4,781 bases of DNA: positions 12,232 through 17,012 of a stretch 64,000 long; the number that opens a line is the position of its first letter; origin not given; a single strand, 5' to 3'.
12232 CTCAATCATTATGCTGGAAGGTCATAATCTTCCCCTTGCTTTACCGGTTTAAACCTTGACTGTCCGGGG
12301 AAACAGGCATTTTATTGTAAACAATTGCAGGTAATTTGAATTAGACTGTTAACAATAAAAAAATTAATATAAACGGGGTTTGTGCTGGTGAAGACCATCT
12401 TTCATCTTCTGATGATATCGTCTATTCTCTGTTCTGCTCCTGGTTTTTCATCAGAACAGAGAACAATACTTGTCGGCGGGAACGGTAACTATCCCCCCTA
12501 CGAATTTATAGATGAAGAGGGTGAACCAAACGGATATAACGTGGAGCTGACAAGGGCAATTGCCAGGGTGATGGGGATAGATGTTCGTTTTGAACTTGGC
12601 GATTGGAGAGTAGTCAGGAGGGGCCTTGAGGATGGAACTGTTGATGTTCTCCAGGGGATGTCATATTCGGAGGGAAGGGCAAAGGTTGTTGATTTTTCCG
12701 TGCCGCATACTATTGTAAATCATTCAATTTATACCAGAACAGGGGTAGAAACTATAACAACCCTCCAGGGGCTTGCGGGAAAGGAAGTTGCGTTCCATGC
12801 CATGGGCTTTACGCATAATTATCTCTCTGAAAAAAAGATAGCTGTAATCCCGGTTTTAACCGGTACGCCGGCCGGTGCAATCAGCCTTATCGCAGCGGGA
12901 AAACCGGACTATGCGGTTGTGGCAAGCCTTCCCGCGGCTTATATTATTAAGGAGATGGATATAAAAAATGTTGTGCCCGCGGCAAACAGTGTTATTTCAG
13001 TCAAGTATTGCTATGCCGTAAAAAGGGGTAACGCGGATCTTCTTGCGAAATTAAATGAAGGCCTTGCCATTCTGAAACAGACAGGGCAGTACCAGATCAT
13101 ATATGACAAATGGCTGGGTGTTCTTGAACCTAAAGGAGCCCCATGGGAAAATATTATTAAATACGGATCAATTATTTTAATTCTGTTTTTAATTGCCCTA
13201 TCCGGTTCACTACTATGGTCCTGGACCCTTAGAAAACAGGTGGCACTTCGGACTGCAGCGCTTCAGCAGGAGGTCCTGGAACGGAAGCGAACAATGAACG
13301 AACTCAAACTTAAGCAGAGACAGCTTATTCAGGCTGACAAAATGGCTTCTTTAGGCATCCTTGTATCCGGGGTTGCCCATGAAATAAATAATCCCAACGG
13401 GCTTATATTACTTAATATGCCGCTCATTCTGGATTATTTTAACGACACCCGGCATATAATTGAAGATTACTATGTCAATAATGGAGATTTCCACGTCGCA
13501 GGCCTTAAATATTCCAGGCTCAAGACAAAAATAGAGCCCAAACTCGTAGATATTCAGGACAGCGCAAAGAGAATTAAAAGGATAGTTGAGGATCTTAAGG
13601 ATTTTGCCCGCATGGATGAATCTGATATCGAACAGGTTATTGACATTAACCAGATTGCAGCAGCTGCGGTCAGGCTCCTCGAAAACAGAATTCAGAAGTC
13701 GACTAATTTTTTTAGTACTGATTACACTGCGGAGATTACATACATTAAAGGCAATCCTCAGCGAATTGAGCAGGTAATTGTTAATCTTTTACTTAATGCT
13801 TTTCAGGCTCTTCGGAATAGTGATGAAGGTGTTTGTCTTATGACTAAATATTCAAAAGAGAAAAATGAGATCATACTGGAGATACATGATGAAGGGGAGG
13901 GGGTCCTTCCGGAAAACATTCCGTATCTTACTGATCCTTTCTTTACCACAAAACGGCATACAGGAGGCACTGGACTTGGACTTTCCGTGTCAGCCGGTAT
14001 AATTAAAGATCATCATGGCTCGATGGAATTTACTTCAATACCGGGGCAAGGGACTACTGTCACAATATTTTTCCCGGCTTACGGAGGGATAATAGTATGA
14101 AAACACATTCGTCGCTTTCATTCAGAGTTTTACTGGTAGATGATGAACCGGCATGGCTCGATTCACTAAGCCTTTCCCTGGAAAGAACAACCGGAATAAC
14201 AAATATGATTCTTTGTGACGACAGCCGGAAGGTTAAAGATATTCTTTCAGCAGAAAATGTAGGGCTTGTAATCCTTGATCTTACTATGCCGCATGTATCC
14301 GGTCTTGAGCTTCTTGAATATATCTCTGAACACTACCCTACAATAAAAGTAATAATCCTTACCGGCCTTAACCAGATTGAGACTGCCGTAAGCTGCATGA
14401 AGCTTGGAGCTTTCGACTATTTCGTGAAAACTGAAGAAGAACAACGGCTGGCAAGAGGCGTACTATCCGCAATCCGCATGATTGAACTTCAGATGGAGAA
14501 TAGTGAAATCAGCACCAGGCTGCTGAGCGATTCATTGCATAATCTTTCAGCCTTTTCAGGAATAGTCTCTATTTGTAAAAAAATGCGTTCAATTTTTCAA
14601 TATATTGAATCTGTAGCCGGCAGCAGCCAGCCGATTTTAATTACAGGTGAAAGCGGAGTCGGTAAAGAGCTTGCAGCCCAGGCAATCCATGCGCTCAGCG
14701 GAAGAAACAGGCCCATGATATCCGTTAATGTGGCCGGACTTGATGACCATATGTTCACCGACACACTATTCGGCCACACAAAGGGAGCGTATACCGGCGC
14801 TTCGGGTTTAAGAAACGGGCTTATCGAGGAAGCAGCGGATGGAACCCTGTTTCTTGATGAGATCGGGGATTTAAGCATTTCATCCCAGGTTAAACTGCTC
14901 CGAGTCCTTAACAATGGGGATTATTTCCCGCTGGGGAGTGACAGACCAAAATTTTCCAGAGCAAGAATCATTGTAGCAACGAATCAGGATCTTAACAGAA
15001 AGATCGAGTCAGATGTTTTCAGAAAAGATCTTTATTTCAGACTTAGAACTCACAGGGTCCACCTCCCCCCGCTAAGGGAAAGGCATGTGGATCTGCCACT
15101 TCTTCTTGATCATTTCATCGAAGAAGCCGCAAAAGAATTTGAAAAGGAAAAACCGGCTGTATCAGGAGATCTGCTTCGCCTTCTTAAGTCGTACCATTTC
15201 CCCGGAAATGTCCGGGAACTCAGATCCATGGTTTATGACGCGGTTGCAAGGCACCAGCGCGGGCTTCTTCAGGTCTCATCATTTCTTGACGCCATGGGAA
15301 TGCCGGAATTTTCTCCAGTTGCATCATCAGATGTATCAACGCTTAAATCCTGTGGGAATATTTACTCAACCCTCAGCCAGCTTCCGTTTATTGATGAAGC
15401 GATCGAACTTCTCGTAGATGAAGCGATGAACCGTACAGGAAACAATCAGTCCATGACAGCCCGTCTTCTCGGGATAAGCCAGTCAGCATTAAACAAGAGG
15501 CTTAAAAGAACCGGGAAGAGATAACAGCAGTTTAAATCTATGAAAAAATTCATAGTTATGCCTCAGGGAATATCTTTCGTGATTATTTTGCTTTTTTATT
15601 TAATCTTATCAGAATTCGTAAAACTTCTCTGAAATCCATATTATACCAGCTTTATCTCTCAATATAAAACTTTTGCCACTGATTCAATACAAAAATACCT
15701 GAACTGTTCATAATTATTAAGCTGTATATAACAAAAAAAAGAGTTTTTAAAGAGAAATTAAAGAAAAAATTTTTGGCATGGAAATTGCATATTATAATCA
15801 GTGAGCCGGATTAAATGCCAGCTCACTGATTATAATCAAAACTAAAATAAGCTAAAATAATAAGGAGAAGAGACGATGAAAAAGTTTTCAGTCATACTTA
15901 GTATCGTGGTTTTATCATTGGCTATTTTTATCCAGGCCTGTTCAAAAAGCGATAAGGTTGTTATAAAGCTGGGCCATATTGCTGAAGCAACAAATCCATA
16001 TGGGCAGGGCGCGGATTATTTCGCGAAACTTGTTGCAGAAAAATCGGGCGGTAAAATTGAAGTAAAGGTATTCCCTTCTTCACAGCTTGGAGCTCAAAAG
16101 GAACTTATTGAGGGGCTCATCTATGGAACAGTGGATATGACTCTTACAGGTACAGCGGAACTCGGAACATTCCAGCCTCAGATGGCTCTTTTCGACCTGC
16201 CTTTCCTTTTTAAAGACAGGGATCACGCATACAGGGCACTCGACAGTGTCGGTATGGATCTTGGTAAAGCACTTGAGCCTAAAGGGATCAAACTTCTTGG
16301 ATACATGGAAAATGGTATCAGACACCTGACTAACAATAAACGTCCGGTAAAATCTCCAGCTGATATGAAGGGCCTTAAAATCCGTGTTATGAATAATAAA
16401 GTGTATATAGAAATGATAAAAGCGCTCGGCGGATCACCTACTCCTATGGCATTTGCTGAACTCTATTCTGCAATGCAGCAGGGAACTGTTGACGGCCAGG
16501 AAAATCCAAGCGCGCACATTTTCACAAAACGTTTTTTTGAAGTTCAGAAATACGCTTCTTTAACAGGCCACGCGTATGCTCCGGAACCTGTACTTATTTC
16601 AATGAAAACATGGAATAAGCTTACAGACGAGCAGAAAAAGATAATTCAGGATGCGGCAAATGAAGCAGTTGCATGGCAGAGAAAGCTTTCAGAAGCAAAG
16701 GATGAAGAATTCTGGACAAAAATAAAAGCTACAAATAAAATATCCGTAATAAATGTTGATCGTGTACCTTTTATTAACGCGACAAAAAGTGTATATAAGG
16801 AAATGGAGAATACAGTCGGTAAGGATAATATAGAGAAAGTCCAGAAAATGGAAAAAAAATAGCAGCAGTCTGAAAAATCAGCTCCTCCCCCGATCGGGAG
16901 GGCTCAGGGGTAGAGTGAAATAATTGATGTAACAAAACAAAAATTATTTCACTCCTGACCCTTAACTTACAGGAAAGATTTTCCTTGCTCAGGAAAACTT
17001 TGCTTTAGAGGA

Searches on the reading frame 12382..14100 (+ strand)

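Call 37: search_protein_families(library=pfam, proteins=[window:12382-14100:+], max_evalue=0.00001)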
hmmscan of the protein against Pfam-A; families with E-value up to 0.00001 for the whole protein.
window:12382-14100:+ (572 aa): 3 families
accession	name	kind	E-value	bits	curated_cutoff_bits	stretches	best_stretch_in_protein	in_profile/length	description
PF00497.25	SBP_bac_3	-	1.4e-32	112.6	26.4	1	30-246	2-131/132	Bacterial extracellular solute-binding proteins, family 3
PF02518.31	HATPase_c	-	3.5e-21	76.1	26.4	1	457-566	1-109/111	Histidine kinase-, DNA gyrase B-, and HSP90-like ATPase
PF00512.31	HisKA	-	4e-06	27.2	26.9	0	386-413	38-65/66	His Kinase A (phospho-acceptor) domain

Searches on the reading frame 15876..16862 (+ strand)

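Call 37: search_protein_families(library=pfam, proteins=[window:15876-16862:+], max_evalue=0.00001)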
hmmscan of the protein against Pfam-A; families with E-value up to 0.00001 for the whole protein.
window:15876-16862:+ (328 aa): 1 family
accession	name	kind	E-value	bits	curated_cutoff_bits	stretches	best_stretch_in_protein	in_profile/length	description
PF03480.18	DctP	-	1.7e-98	329.9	23.4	1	32-310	1-282/286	Bacterial extracellular solute-binding protein, family 7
